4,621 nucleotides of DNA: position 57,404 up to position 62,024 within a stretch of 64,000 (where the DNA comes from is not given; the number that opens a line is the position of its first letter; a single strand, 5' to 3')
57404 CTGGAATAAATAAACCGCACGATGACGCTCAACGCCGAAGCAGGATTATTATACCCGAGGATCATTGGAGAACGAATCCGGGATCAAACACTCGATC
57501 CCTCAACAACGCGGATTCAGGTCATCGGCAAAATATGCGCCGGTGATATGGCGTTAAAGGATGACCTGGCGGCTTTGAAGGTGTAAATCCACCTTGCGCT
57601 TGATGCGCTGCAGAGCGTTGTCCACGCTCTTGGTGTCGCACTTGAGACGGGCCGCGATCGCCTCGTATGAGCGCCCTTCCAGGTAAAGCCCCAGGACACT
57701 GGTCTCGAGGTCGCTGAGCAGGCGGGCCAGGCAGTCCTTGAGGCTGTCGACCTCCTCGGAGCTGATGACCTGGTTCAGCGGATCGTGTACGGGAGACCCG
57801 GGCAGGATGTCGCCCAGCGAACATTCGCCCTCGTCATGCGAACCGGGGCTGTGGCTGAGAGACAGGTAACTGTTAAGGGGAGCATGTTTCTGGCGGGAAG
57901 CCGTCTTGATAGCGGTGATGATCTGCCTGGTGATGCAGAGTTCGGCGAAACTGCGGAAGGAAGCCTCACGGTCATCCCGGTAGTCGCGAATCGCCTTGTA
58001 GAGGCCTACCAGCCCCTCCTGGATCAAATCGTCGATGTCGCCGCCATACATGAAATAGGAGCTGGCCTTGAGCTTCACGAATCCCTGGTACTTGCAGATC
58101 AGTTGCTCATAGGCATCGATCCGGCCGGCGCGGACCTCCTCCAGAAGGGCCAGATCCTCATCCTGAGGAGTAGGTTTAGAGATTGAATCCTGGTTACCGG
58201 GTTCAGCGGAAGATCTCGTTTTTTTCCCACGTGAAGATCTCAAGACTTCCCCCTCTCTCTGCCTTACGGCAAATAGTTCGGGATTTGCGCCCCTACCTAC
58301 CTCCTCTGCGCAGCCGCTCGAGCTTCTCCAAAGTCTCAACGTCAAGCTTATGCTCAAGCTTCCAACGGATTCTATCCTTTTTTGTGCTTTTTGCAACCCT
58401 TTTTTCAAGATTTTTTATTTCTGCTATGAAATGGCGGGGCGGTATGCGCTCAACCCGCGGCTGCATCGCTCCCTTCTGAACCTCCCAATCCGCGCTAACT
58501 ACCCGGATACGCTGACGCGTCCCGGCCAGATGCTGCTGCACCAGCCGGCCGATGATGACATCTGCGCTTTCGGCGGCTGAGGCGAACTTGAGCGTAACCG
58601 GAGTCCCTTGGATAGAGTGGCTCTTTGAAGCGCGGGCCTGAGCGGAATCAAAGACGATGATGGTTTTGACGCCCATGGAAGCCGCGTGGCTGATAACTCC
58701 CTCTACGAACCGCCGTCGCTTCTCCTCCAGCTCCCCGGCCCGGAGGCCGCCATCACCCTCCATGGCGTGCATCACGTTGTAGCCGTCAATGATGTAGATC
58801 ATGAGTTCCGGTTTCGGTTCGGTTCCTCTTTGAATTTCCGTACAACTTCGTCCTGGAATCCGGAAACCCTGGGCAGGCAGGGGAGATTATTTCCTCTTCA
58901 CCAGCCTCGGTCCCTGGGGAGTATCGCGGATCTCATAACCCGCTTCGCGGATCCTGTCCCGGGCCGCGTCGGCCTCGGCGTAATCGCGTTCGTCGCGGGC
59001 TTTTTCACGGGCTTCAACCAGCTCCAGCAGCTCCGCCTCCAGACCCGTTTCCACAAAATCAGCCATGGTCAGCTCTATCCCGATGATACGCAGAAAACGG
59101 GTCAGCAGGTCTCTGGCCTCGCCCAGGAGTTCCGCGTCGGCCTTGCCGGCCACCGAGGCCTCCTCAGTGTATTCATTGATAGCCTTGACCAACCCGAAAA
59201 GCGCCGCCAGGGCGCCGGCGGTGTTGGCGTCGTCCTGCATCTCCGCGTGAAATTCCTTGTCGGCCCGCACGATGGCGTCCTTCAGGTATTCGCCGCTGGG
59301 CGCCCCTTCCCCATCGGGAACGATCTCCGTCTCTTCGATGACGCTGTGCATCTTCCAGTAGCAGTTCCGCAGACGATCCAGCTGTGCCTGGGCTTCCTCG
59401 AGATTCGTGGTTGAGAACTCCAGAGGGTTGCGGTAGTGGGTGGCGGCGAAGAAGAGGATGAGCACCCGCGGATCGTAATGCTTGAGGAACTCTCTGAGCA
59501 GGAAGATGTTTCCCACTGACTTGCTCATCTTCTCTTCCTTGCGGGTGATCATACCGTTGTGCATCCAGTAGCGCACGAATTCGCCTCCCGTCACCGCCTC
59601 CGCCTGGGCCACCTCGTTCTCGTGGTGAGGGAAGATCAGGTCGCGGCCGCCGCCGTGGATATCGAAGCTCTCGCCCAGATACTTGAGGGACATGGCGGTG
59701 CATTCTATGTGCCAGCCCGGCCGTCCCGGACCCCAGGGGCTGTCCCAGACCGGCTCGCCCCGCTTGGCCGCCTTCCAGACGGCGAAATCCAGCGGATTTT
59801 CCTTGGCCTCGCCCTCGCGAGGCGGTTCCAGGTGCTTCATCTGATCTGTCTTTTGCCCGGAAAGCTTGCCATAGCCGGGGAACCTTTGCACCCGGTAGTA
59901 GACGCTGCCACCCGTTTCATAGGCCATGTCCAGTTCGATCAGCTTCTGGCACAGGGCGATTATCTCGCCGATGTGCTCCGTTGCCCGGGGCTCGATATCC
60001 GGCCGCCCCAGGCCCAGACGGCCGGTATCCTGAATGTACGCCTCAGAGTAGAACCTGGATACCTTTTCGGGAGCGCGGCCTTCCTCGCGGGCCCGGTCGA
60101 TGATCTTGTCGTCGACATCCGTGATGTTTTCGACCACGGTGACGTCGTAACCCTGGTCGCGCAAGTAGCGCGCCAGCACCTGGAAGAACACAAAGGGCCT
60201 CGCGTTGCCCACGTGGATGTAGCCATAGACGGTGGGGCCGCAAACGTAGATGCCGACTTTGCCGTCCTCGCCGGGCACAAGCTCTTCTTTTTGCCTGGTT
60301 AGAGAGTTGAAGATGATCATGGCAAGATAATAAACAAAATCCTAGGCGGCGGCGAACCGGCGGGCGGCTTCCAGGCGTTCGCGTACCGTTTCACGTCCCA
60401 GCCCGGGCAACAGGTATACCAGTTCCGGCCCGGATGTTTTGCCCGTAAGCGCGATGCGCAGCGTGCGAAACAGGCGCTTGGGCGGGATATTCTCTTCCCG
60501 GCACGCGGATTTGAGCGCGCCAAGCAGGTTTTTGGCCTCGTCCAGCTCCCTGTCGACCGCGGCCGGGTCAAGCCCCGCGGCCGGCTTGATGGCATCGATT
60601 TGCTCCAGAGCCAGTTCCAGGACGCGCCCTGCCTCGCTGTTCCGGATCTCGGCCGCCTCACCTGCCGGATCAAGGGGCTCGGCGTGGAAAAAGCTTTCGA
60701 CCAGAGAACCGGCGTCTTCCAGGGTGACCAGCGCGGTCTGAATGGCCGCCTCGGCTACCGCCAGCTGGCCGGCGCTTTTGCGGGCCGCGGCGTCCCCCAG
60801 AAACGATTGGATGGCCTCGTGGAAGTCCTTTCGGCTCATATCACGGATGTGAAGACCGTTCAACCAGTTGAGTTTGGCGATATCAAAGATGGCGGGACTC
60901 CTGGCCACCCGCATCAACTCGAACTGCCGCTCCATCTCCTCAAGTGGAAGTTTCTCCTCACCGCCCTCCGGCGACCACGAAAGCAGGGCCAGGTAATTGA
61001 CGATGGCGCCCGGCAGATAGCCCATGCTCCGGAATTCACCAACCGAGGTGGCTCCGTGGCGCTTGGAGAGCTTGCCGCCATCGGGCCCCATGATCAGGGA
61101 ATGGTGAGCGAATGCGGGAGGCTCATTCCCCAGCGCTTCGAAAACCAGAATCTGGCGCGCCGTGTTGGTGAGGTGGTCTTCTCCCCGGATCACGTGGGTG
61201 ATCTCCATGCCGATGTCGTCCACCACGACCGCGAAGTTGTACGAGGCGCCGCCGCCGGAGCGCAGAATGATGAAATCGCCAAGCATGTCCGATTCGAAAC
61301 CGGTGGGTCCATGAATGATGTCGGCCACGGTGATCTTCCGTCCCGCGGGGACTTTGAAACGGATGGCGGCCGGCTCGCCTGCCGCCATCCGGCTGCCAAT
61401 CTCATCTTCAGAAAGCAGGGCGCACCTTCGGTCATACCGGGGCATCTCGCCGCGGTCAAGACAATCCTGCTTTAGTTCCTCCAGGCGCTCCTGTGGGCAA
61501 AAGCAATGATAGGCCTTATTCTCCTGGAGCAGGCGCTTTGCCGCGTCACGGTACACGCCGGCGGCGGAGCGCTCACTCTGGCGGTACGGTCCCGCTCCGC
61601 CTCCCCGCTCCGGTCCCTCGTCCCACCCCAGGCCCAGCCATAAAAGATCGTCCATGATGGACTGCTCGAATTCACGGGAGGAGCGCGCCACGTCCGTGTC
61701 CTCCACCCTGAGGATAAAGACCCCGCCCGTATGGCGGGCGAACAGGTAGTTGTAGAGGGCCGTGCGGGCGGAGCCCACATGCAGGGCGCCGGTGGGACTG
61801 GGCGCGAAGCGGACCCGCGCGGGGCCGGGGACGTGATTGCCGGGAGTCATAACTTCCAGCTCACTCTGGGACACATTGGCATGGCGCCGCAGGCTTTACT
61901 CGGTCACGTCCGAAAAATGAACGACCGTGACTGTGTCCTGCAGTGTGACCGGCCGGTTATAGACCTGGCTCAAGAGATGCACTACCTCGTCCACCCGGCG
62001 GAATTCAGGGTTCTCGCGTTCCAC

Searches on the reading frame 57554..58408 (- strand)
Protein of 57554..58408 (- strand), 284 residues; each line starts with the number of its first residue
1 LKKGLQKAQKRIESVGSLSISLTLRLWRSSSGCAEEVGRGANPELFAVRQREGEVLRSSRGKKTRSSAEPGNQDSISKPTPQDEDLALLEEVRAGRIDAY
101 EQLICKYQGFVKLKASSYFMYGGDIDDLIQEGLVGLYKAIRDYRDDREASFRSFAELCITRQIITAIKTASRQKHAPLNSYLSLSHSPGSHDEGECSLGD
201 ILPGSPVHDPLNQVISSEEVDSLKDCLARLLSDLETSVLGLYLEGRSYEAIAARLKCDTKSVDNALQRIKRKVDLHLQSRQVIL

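Call 24: search_protein_families(library=pfam, proteins=[window:57554-58408:-], max_evalue=0.0001)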
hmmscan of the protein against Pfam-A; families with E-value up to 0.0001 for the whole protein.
window:57554-58408:- (284 aa): 3 families
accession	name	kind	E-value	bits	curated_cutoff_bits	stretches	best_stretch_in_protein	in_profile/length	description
PF04542.20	Sigma70_r2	-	5.5e-14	52.1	24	1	106-172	4-70/71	Sigma-70 region 2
PF08281.18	Sigma70_r4_2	-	3.3e-07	30.3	25.7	1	222-272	3-53/54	Sigma-70, region 4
PF00196.25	GerE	-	6.3e-05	23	23.5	0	231-276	3-48/57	Bacterial regulatory proteins, luxR family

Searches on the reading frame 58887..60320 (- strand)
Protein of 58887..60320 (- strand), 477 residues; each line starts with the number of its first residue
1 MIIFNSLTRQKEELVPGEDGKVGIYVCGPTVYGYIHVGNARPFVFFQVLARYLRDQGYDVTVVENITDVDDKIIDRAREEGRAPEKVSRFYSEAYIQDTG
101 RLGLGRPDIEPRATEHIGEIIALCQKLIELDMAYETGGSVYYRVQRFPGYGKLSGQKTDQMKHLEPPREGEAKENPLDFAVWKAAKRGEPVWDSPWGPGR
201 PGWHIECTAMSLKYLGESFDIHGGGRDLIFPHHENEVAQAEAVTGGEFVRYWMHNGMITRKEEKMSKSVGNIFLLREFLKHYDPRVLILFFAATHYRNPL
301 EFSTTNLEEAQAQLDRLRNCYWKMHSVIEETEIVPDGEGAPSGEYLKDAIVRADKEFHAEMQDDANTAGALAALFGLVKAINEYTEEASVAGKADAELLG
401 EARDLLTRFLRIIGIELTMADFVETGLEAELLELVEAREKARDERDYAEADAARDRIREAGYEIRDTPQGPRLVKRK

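Call 24: search_protein_families(library=pfam, proteins=[window:58887-60320:-], max_evalue=0.0001)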
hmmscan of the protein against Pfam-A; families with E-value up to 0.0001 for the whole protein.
window:58887-60320:- (477 aa): 5 families
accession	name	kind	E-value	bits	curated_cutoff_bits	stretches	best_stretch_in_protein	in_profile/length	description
PF01406.26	tRNA-synt_1e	-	1.2e-120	402.9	27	1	15-311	3-300/301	tRNA synthetases class I (C) catalytic domain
PF09190.17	DALR_2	-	3.1e-11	44.1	22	1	356-417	1-56/57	DALR domain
PF01921.24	tRNA-synt_1f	-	1.5e-09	37.7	27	1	256-323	274-341/360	tRNA synthetases class I (K)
PF09334.17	tRNA-synt_1g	-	3.8e-08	32.9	20.1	0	32-104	11-83/391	tRNA synthetases class I (M)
PF23493.1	CysS_C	-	2.4e-06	28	23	1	426-469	3-46/51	Cysteinyl-tRNA ligase anticodon binding domain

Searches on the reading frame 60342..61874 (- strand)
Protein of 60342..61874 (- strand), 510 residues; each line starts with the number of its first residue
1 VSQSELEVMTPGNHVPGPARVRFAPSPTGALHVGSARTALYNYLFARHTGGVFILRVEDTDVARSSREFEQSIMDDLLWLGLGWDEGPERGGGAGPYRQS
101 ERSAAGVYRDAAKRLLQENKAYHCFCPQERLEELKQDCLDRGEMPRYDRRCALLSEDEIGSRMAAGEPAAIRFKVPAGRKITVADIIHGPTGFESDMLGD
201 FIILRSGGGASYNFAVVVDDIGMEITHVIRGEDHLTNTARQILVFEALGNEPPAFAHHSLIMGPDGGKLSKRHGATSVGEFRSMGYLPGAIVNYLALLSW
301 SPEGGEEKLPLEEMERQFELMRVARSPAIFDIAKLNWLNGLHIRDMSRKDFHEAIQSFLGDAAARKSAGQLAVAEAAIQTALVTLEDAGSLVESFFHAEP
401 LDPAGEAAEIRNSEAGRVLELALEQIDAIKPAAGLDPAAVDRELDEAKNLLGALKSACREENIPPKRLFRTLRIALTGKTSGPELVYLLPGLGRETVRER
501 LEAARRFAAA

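Call 24: search_protein_families(library=pfam, proteins=[window:60342-61874:-], max_evalue=0.0001)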
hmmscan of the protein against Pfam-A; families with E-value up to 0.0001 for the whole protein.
window:60342-61874:- (510 aa): 2 families
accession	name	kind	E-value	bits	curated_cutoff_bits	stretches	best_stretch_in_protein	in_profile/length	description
PF00749.27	tRNA-synt_1c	-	2.9e-94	316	23.4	1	20-337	3-314/314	tRNA synthetases class I (E and Q), catalytic domain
PF19269.4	Anticodon_2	-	2.2e-12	48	23.6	1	351-504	2-140/141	Anticodon binding domain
